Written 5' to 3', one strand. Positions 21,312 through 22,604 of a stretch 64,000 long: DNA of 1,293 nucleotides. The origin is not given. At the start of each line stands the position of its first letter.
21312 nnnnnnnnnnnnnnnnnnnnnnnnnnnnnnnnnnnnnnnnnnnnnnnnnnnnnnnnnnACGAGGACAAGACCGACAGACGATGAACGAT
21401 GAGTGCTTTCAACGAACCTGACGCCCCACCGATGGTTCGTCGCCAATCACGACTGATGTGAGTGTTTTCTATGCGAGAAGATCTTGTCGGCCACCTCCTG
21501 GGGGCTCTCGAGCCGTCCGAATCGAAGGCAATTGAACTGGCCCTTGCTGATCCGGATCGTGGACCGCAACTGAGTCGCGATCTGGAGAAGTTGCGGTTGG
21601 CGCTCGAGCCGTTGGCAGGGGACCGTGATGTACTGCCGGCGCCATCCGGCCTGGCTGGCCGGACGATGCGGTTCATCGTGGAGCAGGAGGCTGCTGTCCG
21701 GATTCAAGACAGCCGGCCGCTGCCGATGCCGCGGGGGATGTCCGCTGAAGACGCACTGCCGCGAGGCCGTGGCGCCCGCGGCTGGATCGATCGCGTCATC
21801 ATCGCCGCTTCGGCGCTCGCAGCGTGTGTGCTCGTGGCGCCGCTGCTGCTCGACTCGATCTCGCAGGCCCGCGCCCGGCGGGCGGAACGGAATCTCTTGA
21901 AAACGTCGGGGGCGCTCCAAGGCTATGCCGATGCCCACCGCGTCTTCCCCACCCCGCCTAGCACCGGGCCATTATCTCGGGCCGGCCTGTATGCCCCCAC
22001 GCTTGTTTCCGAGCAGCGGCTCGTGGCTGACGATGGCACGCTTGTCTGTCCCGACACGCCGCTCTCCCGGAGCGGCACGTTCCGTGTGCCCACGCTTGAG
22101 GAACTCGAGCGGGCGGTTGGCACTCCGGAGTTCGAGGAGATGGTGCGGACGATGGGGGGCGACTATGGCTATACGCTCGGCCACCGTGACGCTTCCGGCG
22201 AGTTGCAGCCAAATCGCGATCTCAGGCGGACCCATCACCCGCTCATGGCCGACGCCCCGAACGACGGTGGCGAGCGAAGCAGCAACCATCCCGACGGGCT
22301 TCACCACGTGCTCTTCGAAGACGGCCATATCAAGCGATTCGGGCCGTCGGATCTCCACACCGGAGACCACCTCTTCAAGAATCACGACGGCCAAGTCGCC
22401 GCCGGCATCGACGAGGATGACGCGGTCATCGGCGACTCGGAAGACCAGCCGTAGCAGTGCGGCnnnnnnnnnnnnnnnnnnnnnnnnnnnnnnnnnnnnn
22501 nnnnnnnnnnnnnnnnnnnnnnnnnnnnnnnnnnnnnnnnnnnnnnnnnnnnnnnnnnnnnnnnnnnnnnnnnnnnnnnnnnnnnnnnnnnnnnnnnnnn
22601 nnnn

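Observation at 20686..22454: ECF sigma factor paired with an anti-sigma factor built on a pseudopilin-like (DUF1559) scaffold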

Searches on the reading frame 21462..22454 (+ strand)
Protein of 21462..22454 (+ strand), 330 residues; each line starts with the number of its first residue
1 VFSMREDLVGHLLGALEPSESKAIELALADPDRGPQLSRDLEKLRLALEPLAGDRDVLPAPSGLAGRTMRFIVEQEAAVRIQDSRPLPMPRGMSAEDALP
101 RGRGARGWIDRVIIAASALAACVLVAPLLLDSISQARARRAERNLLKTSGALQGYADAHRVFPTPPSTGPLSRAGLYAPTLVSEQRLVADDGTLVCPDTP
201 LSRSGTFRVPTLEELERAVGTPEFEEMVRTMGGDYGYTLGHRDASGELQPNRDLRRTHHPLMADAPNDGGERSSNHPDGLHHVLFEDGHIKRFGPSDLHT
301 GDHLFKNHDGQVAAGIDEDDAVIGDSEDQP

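Call 3: search_protein_families(library=pfam, proteins=[window:21462-22454:+], max_evalue=10)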
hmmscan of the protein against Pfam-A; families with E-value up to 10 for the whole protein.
window:21462-22454:+ (330 aa): 0 families

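Call 4: search_protein_families(library=ncbifam, proteins=[window:21462-22454:+], max_evalue=10)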
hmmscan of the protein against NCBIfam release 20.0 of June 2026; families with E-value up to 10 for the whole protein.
window:21462-22454:+ (330 aa): 2 families
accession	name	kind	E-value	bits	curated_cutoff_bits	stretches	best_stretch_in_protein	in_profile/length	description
NF052375.1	antisigma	equivalog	4.1e-06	27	100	1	10-140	4-114/217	anti-sigma factor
NF010501.0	PRK13920.1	subfamily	0.00017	21.3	225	1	4-90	4-71/213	putative anti-sigmaE protein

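Call 5: find_homologous_proteins(query=window:21462-22454:+, max_evalue=0.001)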
Query window:21462-22454:+ (330 aa): 556 proteins with E <= 0.001 among 8000 candidates; the best 120 are listed.
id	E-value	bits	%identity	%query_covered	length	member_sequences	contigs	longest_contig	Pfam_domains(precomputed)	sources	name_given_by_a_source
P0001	5.0e-209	711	98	99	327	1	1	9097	-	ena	-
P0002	3.6e-208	709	98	99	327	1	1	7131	-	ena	-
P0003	5.3e-206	701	96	99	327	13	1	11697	-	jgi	-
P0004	6.7e-202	688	94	99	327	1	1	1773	-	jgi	-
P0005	2.1e-201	686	95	99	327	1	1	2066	-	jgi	-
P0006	2.4e-200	683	94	99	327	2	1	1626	-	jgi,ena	-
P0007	2.9e-196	669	92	99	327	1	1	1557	-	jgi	-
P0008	4.8e-193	659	91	99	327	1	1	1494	-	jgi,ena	jgi:hypothetical protein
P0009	1.8e-192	657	90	99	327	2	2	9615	-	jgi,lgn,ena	jgi:hypothetical protein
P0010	2.2e-191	653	89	99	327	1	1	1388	-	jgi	-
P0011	3.0e-189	646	88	99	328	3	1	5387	-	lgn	-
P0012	1.1e-188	645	89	99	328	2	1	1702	-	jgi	-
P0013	1.5e-188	644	88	99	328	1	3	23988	-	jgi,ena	jgi:hypothetical protein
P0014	1.7e-188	644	88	99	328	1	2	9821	-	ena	-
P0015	6.7e-188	642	88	99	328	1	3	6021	-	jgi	-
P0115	1.8e-139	483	69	99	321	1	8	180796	-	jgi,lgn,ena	-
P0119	1.4e-138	480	68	99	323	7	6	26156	-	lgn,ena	-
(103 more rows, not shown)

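Call 16: find_encoding_contigs(protein=P0115, flank=5000, max_places=3)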
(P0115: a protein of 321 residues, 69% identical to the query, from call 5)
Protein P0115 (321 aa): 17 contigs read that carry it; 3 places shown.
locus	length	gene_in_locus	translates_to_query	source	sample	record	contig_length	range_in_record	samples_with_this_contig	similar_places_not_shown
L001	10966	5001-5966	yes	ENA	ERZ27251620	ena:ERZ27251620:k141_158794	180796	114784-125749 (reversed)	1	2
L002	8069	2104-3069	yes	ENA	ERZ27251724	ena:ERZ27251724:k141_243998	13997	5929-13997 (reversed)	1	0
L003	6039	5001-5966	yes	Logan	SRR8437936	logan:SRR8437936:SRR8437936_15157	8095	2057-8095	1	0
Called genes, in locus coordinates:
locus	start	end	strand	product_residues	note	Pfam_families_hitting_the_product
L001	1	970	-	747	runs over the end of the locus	PF00069:Pkinase, PF06293:Kdo (weak), PF07714:PK_Tyr_Ser-Thr, PF24885:TPR_NPHP3 (weak), PF13424:TPR_12, PF13374:TPR_10, PF24885:TPR_NPHP3, PF13424:TPR_12, +7 more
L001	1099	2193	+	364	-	PF00180:Iso_dh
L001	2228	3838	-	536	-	-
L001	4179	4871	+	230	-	PF04542:Sigma70_r2, PF04545:Sigma70_r4, PF08281:Sigma70_r4_2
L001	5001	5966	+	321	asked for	-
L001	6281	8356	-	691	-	PF00456:Transketolase_N, PF02779:Transket_pyr, PF22613:Transketolase_C_1, PF02780:Transketolase_C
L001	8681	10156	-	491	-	-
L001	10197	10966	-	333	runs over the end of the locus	PF01261:AP_endonuc_2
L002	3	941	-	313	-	?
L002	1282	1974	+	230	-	PF04542:Sigma70_r2, PF04545:Sigma70_r4, PF08281:Sigma70_r4_2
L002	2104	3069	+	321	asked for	-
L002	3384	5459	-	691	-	PF00456:Transketolase_N, PF02779:Transket_pyr, PF22613:Transketolase_C_1, PF02780:Transketolase_C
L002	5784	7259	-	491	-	-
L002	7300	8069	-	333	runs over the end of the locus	PF01261:AP_endonuc_2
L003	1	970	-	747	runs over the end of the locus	PF00069:Pkinase, PF06293:Kdo (weak), PF07714:PK_Tyr_Ser-Thr, PF24885:TPR_NPHP3 (weak), PF13424:TPR_12, PF13374:TPR_10, PF24885:TPR_NPHP3, PF13424:TPR_12, +7 more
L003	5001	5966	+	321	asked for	-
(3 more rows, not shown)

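Call 17: find_encoding_contigs(protein=P0119, flank=5000, max_places=3)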
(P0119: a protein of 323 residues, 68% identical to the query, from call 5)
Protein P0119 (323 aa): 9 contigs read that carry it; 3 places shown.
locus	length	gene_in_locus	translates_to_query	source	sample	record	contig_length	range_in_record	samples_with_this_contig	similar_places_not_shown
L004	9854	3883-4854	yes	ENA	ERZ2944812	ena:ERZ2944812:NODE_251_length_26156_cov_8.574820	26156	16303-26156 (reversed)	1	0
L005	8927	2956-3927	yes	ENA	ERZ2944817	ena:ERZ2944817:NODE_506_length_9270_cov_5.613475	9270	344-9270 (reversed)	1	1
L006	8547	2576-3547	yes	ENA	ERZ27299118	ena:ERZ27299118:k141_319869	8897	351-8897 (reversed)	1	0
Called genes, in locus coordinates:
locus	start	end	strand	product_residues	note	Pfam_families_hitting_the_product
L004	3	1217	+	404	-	?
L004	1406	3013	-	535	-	-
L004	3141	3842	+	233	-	PF04542:Sigma70_r2, PF08281:Sigma70_r4_2, PF04545:Sigma70_r4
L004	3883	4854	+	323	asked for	-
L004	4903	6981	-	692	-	PF00456:Transketolase_N, PF02779:Transket_pyr, PF02780:Transketolase_C, PF22613:Transketolase_C_1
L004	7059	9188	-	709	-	-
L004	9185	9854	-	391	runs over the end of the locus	PF13088:BNR_2, PF02012:BNR (faint)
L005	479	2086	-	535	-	-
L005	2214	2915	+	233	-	PF04542:Sigma70_r2, PF08281:Sigma70_r4_2, PF04545:Sigma70_r4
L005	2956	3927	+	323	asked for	-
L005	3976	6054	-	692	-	PF00456:Transketolase_N, PF02779:Transket_pyr, PF02780:Transketolase_C, PF22613:Transketolase_C_1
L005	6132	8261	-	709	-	-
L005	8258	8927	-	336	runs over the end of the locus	?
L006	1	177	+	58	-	?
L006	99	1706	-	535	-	-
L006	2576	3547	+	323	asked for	-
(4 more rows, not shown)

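Call 22: predict_structure(alignment_id=A1)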
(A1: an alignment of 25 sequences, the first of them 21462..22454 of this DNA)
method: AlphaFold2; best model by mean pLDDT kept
length: 330 residues; sequences in the alignment: 25
mean_pLDDT: 45.0   pTM: 0.23
mean pLDDT of the five models: 45.0, 44.0, 39.9, 38.8, 37.4
residues with pLDDT >= 90: 0; 70-90: 36; 50-70: 41; < 50: 253
segments of 3 or more residues with pLDDT < 50: 53-69, 78-113, 115-130, 132-134, 136-138, 140-210, 228-294, 298-330
pLDDT, mean of each block of 10 residues (from residue 1): 64 68 85 85 72 45 43 51 38 33 42 48 46 48 43 38 34 29 28 35 43 54 58 34 37 31 31 38 40 48 36 32 26
secondary structure, 60 per line:
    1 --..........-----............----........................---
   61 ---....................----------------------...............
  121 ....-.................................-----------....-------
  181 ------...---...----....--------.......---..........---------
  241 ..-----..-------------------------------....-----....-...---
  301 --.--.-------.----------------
elements in order: H3-12 H18-29 H34-57 H64-83 H106-124 H126-158 H170-173 E187-189 E193-195 H200-203 H212-218 H222-231 E281-284 E290-293

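Call 23: search_protein_families(library=pfam, alignment_id=A3, max_evalue=0.01)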
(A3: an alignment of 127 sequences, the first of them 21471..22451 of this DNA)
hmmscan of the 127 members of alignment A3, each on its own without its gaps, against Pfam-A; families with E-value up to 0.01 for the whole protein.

A. member 1, window:21471-22451:+ (327 aa): 0 families

B. families by the number of members that match (of 127 scanned): 7 families
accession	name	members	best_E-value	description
PF07596.16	SBP_bac_10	84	3.4e-09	Protein of unknown function (DUF1559)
PF22618.1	RskA_N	9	0.00043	Anti-sigma-K factor RskA, N-terminal domain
PF13490.11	zf-HC2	4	0.00031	Putative zinc-finger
PF13671.12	AAA_33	1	0.0065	AAA domain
PF19911.4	DUF6384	1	0.0073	Family of unknown function (DUF6384)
PF15677.10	CEND1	1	0.0084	Cell cycle exit and neuronal differentiation protein 1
PF18963.5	DUF5703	1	0.0087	Family of unknown function (DUF5703)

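Call 24: search_protein_families(library=ncbifam, alignment_id=A3, max_evalue=0.01)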
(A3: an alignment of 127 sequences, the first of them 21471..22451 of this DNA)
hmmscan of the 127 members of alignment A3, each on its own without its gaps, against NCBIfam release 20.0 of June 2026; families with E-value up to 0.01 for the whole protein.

A. member 1, window:21471-22451:+ (327 aa): 2 families
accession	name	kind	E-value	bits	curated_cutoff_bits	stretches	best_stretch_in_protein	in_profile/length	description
NF052375.1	antisigma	equivalog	4e-06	27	100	1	7-137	4-114/217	anti-sigma factor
NF010501.0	PRK13920.1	subfamily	0.00043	20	225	1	1-87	4-71/213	putative anti-sigmaE protein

B. families by the number of members that match (of 127 scanned): 4 families
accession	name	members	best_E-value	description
NF010501.0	PRK13920.1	127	5.9e-13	putative anti-sigmaE protein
NF052375.1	antisigma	126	8.4e-17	anti-sigma factor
TIGR04294.2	pre_pil_HX9DG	11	0.00019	H-X9-DG-CTERM domain-containing protein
TIGR01710.1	typeII_sec_gspG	1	0.0017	type II secretion system major pseudopilin GspG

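Call 31: find_related_loci(query=A4, collection=genome_contigs, flank=10000)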
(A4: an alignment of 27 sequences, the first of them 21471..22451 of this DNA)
Query A4 (327 aa) in genome_contigs; peptide patterns used: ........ (x = any residue, [..] = any of these).
144 stretches matched a pattern; 119 encode a relative of the query (tblastn E <= 1e-3); the best 80 are kept; 80 distinct loci.
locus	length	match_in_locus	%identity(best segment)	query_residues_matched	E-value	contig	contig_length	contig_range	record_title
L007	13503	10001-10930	40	1-327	2e-51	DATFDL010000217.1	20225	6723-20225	MAG TPA_asm: Pirellulales bacterium isolate SMAG_U8579 k141_626664, whole genome shotgun sequence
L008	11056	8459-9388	38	1-327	1e-49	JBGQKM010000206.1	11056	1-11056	MAG: Planctomycetia bacterium isolate OBJ2_061818_050_61 k141_1949255_length_11056_cov_10.0000, whole genome shotgun seq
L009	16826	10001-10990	38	1-327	2e-49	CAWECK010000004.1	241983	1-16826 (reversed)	MAG: uncultured Planctomycetia bacterium isolate MFD04540.bin.2.41 genome assembly, contig: contig_11571, whole genome s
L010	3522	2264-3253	38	1-321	2e-49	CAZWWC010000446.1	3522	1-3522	MAG TPA_asm: uncultured Planctomycetaceae bacterium isolate binchicken_co100_313 genome assembly, contig: NODE_42806_len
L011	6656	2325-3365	35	2-327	8e-48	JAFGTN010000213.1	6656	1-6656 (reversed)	MAG: Pirellulales bacterium isolate Zod_Metabat.975 k87_3395048, whole genome shotgun sequence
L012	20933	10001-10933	38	1-327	9e-48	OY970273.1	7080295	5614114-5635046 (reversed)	MAG: uncultured Planctomycetaceae bacterium isolate MFD09495.bin.c.1 genome assembly, chromosome: 1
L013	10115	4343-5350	39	1-327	5e-47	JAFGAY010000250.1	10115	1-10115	MAG: Pirellulales bacterium isolate Zod_Metabat.10 k87_4153561, whole genome shotgun sequence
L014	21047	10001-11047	38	1-327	7e-47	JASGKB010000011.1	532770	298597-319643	MAG: Pirellulales bacterium isolate 5N533 JMF-2111-06-0005.ont.bin.533_10, whole genome shotgun sequence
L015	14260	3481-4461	36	2-321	2e-46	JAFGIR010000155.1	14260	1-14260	MAG: Pirellulales bacterium isolate Zod_Metabat.223 k87_4235633, whole genome shotgun sequence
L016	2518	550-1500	36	1-327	7e-46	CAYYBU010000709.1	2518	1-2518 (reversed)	MAG TPA_asm: uncultured Planctomycetaceae bacterium isolate binchicken_co3_552 genome assembly, contig: NODE_147352_leng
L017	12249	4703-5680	36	1-327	8e-46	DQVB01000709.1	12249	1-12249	MAG TPA_asm: Planctomycetota bacterium isolate SZUA-1497 k95_45585, whole genome shotgun sequence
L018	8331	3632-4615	37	1-327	5e-45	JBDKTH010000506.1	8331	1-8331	MAG: Thermoguttaceae bacterium isolate 6_bin.231_R1 c_000001093039, whole genome shotgun sequence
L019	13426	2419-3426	35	1-327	8e-45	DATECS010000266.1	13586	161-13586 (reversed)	MAG TPA_asm: Thermoguttaceae bacterium isolate SMAG_U8278 k141_2053353, whole genome shotgun sequence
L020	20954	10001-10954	38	2-327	2e-44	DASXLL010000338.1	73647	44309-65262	MAG TPA_asm: Pirellulaceae bacterium isolate SMAG_U5301 k141_3984380, whole genome shotgun sequence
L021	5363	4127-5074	36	2-327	1e-44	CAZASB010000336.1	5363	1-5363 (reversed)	MAG TPA_asm: uncultured Planctomycetaceae bacterium isolate binchicken_co139_554 genome assembly, contig: NODE_38021_len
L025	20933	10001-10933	37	1-327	2e-42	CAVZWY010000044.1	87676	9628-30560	MAG: uncultured Planctomycetaceae bacterium isolate MFD02416.bin.2.64 genome assembly, contig: contig_93550, whole genom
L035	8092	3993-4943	35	1-323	2e-40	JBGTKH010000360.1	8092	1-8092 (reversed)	MAG: Pirellulaceae bacterium isolate JTS-RE308 k141_2302865, whole genome shotgun sequence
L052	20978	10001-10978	35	1-327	3e-37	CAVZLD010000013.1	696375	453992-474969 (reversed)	MAG: uncultured Planctomycetaceae bacterium isolate MFD03804.bin.2.145 genome assembly, contig: contig_64328, whole geno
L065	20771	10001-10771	36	58-327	3e-34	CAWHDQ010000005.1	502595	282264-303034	MAG: uncultured Planctomycetaceae bacterium isolate MFD04780.bin.2.100 genome assembly, contig: contig_22350, whole geno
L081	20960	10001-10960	32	1-323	5e-31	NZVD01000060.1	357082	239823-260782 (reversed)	MAG: Rhodopirellula sp. isolate NAT69 40290, whole genome shotgun sequence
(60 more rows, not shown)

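Call 39: predict_structure(alignment_id=A3)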
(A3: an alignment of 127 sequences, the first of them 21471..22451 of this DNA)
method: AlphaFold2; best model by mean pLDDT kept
length: 327 residues; sequences in the alignment: 127
mean_pLDDT: 91.6   pTM: 0.68
mean pLDDT of the five models: 91.6, 91.6, 91.4, 91.3, 91.1
residues with pLDDT >= 90: 258; 70-90: 45; 50-70: 20; < 50: 4
segments of 3 or more residues with pLDDT < 50: none
pLDDT, mean of each block of 10 residues (from residue 1): 93 96 97 97 91 82 92 81 56 53 83 96 93 94 97 97 98 97 88 96 96 98 97 98 98 98 88 94 98 89 96 98 97
secondary structure, 60 per line:
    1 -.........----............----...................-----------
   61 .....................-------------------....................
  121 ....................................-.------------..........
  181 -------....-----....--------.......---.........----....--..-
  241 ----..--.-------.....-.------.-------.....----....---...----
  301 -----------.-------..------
elements in order: H2-10 H15-26 H31-49 H61-81 H101-156 H171-180 H188-191 H197-200 H209-215 H219-227 E232-235 E257-261 E278-282 E287-290

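Call 45: fold_search(model_id=the predicted structure, library=pdb)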
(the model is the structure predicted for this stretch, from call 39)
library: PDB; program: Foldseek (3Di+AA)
matches with E <= 10: 423; with E <= 0.001: 0
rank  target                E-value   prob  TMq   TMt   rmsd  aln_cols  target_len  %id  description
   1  2zae_A                4.3e-01  0.07  0.07  0.19  12.3        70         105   11  Crystal structure of protein Ph1601p in complex with protein Ph1771p of archaeal ribonuclease P from Pyrococcus horiko (released 2008-10-14)
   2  1v76_A                6.7e-01  0.06  0.08  0.22  13.5        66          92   15  Crystal Structure of Archaeal Ribonuclease P Protein Ph1771p from Pyrococcus horikoshii OT3 (released 2004-10-05)
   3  3hf9_I                7.5e-01  0.06  0.06  0.09   7.6        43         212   14  Crystal Structure of Mycobacterium Tuberculosis Proteasome open-gate mutant modified by inhibitor GL1 (released 2009-09-15)
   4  2zae_C                8.5e-01  0.05  0.07  0.19  12.4        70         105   10  Crystal structure of protein Ph1601p in complex with protein Ph1771p of archaeal ribonuclease P from Pyrococcus horiko (released 2008-10-14)
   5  3p8d_A                9.6e-01  0.12  0.08  0.40   8.3        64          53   11  Crystal structure of the second Tudor domain of human PHF20 (homodimer form) (released 2011-06-22)
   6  9v1i_lD               1.3e+00  0.04  0.08  0.10   7.6        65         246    9  Cryo- EM structure of ribosomal large subunit (LSU) from Entamoeba histolytica at 2.8 angstrom resolution (released 2025-10-08)
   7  4uje_BE               1.3e+00  0.04  0.09  0.11   8.5        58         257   12  Regulation of the mammalian elongation cycle by 40S subunit rolling: a eukaryotic-specific ribosome rearrangement (released 2014-07-16)
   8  9e71_BE               1.4e+00  0.06  0.09  0.11   7.7        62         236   13  Cryo-EM structure of the Pyrobaculum calidifontis 70S ribosome (released 2024-11-20)
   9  7bj3                  1.4e+00  0.02  0.07  0.03  14.4        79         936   14  ScpA from Streptococcus pyogenes, S512A active site mutant (released 2021-05-12)
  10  3qii                  1.5e+00  0.09  0.08  0.41   8.3        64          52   11  Crystal structure of tudor domain 2 of human PHD finger protein 20 (released 2011-02-09)
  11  6woo_A                1.8e+00  0.05  0.10  0.12   9.5        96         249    9  CryoEM structure of yeast 80S ribosome with Met-tRNAiMet, eIF5B, and GDP (released 2020-09-23)
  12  5ts0_G                1.8e+00  0.03  0.07  0.09   7.5        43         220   12  Structure of Mycobacterium tuberculosis proteasome in complex with N,C-capped dipeptide PKS2208 (released 2017-01-11)
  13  3hf9_W                1.9e+00  0.03  0.06  0.10   7.5        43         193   14  Crystal Structure of Mycobacterium Tuberculosis Proteasome open-gate mutant modified by inhibitor GL1 (released 2009-09-15)
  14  2l8d_MODEL_1_A        2.0e+00  0.08  0.08  0.34   8.5        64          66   14  Structure/function of the LBR Tudor domain (released 2011-11-09)
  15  5it7_AA               2.0e+00  0.04  0.09  0.11   8.8        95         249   13  Structure of the Kluyveromyces lactis 80S ribosome in complex with the cricket paralysis virus IRES and eEF2 (released 2016-05-18)
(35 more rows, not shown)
